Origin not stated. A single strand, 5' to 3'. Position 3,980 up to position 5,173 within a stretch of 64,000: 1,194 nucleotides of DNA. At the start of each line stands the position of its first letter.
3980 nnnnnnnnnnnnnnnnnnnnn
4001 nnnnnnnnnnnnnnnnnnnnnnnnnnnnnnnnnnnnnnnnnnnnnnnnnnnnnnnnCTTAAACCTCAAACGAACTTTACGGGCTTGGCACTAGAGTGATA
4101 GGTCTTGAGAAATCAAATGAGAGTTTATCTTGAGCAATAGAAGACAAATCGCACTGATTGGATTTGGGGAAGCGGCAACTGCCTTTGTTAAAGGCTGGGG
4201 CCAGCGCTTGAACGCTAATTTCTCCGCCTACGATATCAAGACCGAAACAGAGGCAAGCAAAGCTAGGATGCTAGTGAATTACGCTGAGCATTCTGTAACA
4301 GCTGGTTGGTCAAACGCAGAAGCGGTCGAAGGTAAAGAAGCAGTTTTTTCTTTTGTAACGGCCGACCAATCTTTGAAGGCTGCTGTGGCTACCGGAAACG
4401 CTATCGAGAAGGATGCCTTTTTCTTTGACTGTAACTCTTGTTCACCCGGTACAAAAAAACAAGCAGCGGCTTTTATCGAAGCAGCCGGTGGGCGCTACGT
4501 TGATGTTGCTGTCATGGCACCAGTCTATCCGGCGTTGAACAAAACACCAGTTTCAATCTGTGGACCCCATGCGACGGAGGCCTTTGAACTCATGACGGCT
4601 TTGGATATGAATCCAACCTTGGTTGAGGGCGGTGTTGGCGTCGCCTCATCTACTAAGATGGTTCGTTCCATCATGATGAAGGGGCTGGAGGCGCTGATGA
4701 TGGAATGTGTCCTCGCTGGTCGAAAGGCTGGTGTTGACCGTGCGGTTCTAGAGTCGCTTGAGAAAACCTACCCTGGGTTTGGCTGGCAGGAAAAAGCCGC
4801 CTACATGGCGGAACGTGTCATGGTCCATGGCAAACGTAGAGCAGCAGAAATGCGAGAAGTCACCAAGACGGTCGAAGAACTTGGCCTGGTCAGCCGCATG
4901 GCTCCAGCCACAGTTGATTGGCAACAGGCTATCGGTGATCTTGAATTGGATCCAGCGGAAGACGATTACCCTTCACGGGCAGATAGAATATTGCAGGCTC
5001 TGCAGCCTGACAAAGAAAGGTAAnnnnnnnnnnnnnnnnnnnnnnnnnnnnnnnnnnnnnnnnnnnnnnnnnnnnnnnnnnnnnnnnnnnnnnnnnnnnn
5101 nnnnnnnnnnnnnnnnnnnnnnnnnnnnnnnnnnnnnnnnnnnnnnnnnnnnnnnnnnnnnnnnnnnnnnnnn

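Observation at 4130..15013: Single tightly packed operon joining PCA 4,5-cleavage genes, the dehalogenase and CoA-dependent beta-oxidation-type enzymes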

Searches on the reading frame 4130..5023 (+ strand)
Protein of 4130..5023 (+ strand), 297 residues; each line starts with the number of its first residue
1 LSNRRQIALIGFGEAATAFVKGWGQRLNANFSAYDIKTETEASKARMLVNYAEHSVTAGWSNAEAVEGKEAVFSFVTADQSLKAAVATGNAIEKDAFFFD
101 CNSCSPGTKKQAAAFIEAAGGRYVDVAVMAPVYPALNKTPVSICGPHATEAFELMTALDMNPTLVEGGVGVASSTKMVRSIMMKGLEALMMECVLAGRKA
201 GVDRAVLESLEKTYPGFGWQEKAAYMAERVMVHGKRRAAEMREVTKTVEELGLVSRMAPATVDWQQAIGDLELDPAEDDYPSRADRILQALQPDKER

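Call 3: search_protein_families(library=pfam, proteins=[window:4130-5023:+])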
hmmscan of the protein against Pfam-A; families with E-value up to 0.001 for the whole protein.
window:4130-5023:+ (297 aa): 2 families
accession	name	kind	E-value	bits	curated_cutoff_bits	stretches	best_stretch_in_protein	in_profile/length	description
PF09130.16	DUF1932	-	2e-16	60.1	25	1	198-267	2-69/70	Domain of unknown function (DUF1932)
PF03446.21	NAD_binding_2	-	2.6e-05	24.7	21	1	39-145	26-136/161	NAD binding domain of 6-phosphogluconate dehydrogenase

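Call 4: search_protein_families(library=ncbifam, proteins=[window:4130-5023:+])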
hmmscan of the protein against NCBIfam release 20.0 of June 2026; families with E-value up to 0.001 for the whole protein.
window:4130-5023:+ (297 aa): 2 families
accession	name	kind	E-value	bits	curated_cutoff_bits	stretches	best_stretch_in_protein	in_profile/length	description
TIGR01692.1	HIBADH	equivalog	1.1e-07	31.5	291.6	1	45-221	29-211/288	3-hydroxyisobutyrate dehydrogenase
TIGR01505.1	tartro_sem_red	equivalog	0.00031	20.1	340.75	1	61-210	48-204/291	2-hydroxy-3-oxopropionate reductase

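Call 44: find_homologous_proteins(query=window:4130-5023:+, max_evalue=1e-20)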
Query window:4130-5023:+ (297 aa): 7413 proteins with E <= 1e-20 among 8000 candidates; the best 120 are listed.
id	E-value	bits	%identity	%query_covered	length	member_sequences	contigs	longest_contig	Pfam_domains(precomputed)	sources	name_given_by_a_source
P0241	1.3e-191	653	100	100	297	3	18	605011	PF09130.17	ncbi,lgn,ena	-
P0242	9.3e-132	457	72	100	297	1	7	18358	PF09130.17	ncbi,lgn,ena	-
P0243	9.7e-132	457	73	100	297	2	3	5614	PF09130.17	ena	-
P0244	2.5e-131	456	72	100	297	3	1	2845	PF09130.17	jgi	jgi:3-hydroxyisobutyrate dehydrogenase-like beta-hydroxyacid dehydrogenase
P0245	8.5e-112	391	61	99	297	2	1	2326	PF09130.17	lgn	-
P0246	4.2e-104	366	60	98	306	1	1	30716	PF03446.22,PF09130.17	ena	-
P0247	8.8e-104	365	59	97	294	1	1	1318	PF03446.22,PF09130.17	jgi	jgi:3-hydroxyisobutyrate dehydrogenase-like beta-hydroxyacid dehydrogenase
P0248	6.5e-103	362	58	97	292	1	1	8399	PF03446.22,PF09130.17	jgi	jgi:3-hydroxyisobutyrate dehydrogenase-like beta-hydroxyacid dehydrogenase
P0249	1.9e-102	361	60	100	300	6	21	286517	PF03446.22,PF09130.17,PF03807.24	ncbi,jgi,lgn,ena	-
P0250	3.9e-102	360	60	96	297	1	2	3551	PF03446.22,PF09130.17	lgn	-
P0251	1.5e-101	358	60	97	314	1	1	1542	PF03446.22,PF09130.17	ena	-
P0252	2.8e-101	357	60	98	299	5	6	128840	PF03446.22,PF09130.17,PF03807.24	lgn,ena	-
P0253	3.2e-101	357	58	99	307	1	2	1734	PF03446.22,PF09130.17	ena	-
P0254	1.9e-100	354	59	96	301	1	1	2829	PF03446.22,PF09130.17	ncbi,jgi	-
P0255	5.1e-100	353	57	99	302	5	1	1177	PF03446.22,PF09130.17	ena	-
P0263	1.2e-98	348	56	98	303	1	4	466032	PF03446.22,PF09130.17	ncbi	ncbi:MAG: DUF1932 domain-containing protein [Rhizobiaceae bacterium]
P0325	2.1e-93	331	54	96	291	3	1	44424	PF03446.22,PF09130.17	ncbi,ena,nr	ncbi:MAG: 3-hydroxyisobutyrate dehydrogenase [Rhodobacteraceae bacterium]|nr:MAG: 3-hydroxyisobutyra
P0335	6.0e-93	330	56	98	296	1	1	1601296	PF09130.17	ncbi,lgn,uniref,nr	ncbi:NAD(P)-dependent oxidoreductase [Thalassospira sp. TSL5-1]|uniref:NAD(P)-dependent oxidoreducta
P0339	9.1e-93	329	54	96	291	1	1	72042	PF09130.17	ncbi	ncbi:MAG: DUF1932 domain-containing protein [Amphritea sp.]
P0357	5.1e-92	327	55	98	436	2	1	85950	PF07746.17,PF03446.22,PF09130.17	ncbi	-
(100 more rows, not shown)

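Call 45: find_encoding_contigs(protein=P0249, flank=9000, max_places=2)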
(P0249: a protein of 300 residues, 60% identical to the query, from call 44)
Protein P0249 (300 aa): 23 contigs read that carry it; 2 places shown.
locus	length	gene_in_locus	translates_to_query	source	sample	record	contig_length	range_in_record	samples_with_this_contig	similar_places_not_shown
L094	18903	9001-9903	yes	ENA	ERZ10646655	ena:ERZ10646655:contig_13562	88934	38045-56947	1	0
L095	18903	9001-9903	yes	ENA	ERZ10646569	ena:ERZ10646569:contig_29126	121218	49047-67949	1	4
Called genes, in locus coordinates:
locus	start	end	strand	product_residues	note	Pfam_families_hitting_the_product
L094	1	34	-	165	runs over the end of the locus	PF03625:DUF302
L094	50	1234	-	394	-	PF04143:Sulf_transp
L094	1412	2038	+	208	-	-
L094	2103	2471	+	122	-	PF13340:DUF4096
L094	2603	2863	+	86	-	PF01609:DDE_Tnp_1, PF13586:DDE_Tnp_1_2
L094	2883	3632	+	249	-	-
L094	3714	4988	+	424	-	PF01757:Acyl_transf_3, PF10129:OpgC_C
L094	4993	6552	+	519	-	PF04349:MdoG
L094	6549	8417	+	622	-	PF13632:Glyco_trans_2_3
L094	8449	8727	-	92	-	-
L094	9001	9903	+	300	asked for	PF03446:NAD_binding_2, PF03807:F420_oxidored (faint), PF09130:DUF1932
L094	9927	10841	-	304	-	PF00892:EamA, PF03151:TPT (faint), PF00892:EamA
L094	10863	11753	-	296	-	PF02826:2-Hacid_dh_C (weak), PF03446:NAD_binding_2, PF03807:F420_oxidored, PF14833:NAD_binding_11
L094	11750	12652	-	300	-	PF05721:PhyH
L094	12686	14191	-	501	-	PF04295:GD_AH_second, PF20629:GD_AH_C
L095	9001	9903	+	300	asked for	PF03446:NAD_binding_2, PF03807:F420_oxidored (faint), PF09130:DUF1932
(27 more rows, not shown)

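Call 46: find_encoding_contigs(protein=P0335, flank=9000, max_places=1)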
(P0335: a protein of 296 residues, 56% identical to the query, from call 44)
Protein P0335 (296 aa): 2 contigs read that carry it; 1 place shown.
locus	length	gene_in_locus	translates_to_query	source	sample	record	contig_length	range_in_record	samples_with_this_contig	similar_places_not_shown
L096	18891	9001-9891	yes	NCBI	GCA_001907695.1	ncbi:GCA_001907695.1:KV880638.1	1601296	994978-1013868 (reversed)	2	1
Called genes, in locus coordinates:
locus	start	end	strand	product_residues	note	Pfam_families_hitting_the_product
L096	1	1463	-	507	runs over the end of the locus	PF07690:MFS_1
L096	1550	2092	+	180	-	PF00440:TetR_N, PF17937:TetR_C_28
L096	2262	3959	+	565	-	PF02733:Dak1, PF02734:Dak2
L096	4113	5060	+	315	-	PF00389:2-Hacid_dh, PF02826:2-Hacid_dh_C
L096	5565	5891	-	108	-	-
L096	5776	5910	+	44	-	-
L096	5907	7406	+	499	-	PF01970:TctA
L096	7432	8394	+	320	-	PF03401:TctC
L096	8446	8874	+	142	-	PF07331:TctB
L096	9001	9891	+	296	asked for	PF09130:DUF1932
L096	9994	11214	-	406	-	PF00126:HTH_1, PF03466:LysR_substrate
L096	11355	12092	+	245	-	PF02585:PIG-L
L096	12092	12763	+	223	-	PF03737:RraA-like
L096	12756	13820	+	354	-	PF04303:PrpF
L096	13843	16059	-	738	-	PF02163:Peptidase_M50 (weak), PF00364:Biotin_lipoyl (faint), PF25919:BSH_CusB (faint), PF25973:BSH_CzcB, PF25984:BSH_YknX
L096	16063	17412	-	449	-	-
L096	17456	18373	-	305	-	PF25954:Beta-barrel_RND_2 (weak)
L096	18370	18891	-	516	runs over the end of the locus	PF02321:OEP (weak)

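Call 47: find_encoding_contigs(protein=P0357, flank=9000, max_places=1)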
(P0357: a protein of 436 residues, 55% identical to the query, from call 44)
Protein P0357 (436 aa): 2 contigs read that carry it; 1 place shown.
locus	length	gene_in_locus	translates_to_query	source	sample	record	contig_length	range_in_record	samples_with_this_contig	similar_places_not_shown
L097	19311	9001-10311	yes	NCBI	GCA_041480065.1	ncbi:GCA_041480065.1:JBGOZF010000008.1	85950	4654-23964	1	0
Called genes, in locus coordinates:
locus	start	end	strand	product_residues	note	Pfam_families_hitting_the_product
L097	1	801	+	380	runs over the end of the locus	PF26125:AcrVA2-like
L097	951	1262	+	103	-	PF00565:SNase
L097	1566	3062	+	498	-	PF00072:Response_reg, PF08448:PAS_4, PF07730:HisKA_3, PF13581:HATPase_c_2 (weak), PF02518:HATPase_c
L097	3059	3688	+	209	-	PF00072:Response_reg, PF00196:GerE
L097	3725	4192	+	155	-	-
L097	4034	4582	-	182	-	PF13857:Ank_5 (faint), PF12796:Ank_2, PF13606:Ank_3 (faint), PF13637:Ank_4 (weak), PF00023:Ank (weak)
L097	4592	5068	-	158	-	-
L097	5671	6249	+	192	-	PF00072:Response_reg, PF00196:GerE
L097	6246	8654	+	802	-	PF00990:GGDEF, PF00563:EAL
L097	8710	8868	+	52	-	-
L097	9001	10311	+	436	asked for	PF03446:NAD_binding_2 (weak), PF09130:DUF1932, PF07746:LigA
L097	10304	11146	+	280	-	PF02900:LigB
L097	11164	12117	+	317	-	PF01408:GFO_IDH_MocA, PF19858:OxRdtase_C, PF22725:GFO_IDH_MocA_C3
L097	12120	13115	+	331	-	PF00248:Aldo_ket_red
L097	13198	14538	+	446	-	PF00990:GGDEF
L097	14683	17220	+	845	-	PF00343:Phosphorylase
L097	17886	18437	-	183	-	PF12796:Ank_2, PF00023:Ank (faint), PF13637:Ank_4 (faint), PF13857:Ank_5 (faint)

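Call 50: search_solved_structures(query=window:4130-5023:+, max_evalue=0.001)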
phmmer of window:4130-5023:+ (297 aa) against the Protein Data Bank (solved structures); distinct sequences matched with E-value up to 0.001: 4.
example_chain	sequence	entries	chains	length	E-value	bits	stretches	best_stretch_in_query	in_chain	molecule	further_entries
4ezb_A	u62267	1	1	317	2.5e-44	155.4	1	5-262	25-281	uncharacterized conserved protein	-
3qsg_A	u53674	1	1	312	7.3e-31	111.2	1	2-259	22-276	NAD-binding phosphogluconate dehydrogenase-like protein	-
1i36_A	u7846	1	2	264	4.3e-16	62.8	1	7-250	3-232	CONSERVED HYPOTHETICAL PROTEIN MTH1747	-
3pef_A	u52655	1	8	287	0.00092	22.3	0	92-204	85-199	6-phosphogluconate dehydrogenase, NAD-binding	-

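Call 59: search_protein_families(library=pfam, proteins=[L096:9994-11214:-], max_evalue=0.000001)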
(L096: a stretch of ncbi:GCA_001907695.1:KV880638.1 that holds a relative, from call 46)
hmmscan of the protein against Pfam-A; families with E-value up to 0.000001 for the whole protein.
L096:9994-11214:- (406 aa): 2 families
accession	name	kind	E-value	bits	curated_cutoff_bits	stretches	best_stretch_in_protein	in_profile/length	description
PF00126.33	HTH_1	-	5.2e-35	119.6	26.6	2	8-66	1-59/60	Bacterial regulatory helix-turn-helix protein, lysR family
PF03466.25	LysR_substrate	-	6.3e-34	117.6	28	1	191-396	2-205/209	LysR substrate binding domain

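Call 61: list_cluster_members(proteins=[P0241, P0121])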
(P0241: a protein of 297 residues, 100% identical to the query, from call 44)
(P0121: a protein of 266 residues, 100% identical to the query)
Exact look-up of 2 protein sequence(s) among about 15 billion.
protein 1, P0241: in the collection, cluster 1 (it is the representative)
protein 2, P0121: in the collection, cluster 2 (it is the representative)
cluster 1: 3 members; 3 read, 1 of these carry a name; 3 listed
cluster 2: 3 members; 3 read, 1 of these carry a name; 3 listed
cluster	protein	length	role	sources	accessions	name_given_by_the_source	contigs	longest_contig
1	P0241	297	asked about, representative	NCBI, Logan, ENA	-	-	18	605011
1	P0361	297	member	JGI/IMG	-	3-hydroxyisobutyrate dehydrogenase-like beta-hydroxyacid dehydrogenase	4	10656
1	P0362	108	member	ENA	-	-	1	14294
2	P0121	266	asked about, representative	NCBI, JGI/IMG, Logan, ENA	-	enoyl-CoA hydratase/carnithine racemase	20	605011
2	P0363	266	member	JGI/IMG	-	-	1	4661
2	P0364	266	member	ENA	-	-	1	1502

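Call 73: find_encoding_contigs(protein=P0263, flank=7000, max_places=1)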
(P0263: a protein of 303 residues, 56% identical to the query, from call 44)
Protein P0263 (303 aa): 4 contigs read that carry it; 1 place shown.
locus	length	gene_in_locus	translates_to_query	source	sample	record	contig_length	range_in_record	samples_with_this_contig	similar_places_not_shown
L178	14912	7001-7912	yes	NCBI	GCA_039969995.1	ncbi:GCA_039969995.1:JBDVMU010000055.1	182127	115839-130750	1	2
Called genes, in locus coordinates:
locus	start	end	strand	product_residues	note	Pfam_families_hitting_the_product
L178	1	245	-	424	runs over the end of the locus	PF10129:OpgC_C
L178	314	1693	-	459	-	-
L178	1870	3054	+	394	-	PF04143:Sulf_transp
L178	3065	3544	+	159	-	PF03625:DUF302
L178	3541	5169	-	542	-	PF02776:TPP_enzyme_N, PF00205:TPP_enzyme_M, PF02775:TPP_enzyme_C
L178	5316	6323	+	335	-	PF00356:LacI, PF00532:Peripla_BP_1, PF13407:Peripla_BP_4, PF13377:Peripla_BP_3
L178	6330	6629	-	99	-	-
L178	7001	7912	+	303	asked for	PF03446:NAD_binding_2, PF09130:DUF1932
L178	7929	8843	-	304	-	PF00892:EamA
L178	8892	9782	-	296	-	PF03446:NAD_binding_2, PF03807:F420_oxidored, PF14833:NAD_binding_11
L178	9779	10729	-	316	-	PF05721:PhyH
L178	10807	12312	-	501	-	PF04295:GD_AH_second, PF20629:GD_AH_C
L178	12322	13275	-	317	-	PF05721:PhyH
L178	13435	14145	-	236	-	PF01177:Asp_Glu_race (faint)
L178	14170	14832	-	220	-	PF00392:GntR, PF02082:Rrf2 (faint), PF13412:HTH_24 (weak), PF07729:FCD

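Call 74: find_encoding_contigs(protein=P0339, flank=7000, max_places=1)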
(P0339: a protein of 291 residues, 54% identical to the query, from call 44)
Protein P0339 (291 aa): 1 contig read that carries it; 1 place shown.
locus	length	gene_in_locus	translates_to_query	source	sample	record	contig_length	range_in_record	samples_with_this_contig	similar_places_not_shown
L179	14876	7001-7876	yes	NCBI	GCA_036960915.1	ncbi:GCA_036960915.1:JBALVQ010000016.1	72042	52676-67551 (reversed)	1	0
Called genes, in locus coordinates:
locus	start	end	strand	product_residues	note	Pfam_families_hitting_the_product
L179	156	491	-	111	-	PF08883:DOPA_dioxygen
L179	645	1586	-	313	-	PF03547:Mem_trans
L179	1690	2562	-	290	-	PF04909:Amidohydro_2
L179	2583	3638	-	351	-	PF04303:PrpF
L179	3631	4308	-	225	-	PF03737:RraA-like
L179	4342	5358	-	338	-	PF04909:Amidohydro_2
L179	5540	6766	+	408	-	PF00126:HTH_1, PF03466:LysR_substrate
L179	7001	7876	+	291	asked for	PF09130:DUF1932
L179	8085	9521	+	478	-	PF00224:PK, PF02887:PK_C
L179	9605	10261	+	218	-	PF00196:GerE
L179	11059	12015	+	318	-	PF01408:GFO_IDH_MocA, PF19858:OxRdtase_C, PF22725:GFO_IDH_MocA_C3 (weak)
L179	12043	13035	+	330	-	PF00248:Aldo_ket_red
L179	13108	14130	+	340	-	PF03480:DctP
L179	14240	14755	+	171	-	PF04290:DctQ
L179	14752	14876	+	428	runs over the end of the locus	PF06808:DctM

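Call 75: find_encoding_contigs(protein=P0325, flank=7000, max_places=1)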
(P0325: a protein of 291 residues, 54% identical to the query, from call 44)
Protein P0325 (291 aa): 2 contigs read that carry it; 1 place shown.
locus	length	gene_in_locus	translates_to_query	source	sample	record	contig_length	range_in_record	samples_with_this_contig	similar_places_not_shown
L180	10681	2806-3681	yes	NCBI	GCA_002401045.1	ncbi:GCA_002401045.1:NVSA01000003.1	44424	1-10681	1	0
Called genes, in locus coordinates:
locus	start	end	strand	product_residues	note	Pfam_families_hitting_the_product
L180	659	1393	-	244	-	PF02585:PIG-L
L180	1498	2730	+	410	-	-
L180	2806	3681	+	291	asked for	PF03446:NAD_binding_2 (weak), PF09130:DUF1932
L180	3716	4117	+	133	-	PF07746:LigA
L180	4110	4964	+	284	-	-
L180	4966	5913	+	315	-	PF01408:GFO_IDH_MocA, PF19858:OxRdtase_C, PF22725:GFO_IDH_MocA_C3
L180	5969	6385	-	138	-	-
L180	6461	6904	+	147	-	PF11391:DUF2798 (weak)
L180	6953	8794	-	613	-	PF00920:ILVD_EDD_N, PF24877:ILV_EDD_C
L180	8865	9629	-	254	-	PF07509:DUF1523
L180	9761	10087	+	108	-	-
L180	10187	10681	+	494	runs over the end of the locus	-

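Call 77: search_protein_families(library=ncbifam, proteins=[L097:12120-13115:+], max_evalue=1e-10)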
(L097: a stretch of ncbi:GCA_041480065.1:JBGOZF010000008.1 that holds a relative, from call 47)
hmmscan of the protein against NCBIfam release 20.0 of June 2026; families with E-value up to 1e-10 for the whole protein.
L097:12120-13115:+ (331 aa): 6 families
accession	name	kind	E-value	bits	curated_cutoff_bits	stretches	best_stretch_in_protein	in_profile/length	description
NF007695.0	PRK10376.1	subfamily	5.5e-44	150.4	280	2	6-204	12-216/290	oxidoreductase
NF049922.1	MethglyxlRedYdjG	equivalog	7.9e-35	120.4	550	1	9-294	11-310/326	NADH-dependent methylglyoxal reductase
NF007388.0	PRK09912.1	subfamily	4.7e-24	84.9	448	1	21-285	32-311/346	L-glyceraldehyde 3-phosphate reductase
NF007912.0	PRK10625.1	equivalog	7.9e-21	74.8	415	1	10-305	12-338/346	NADP(H)-dependent aldo-keto reductase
TIGR01293.1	Kv_beta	subfamily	6e-20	71.5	365.4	1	9-288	11-300/319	voltage-dependent potassium channel subunit beta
NF008377.0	PRK11172.1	equivalog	3.3e-18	65.9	327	1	38-206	22-184/267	2,5-didehydrogluconate reductase DkgB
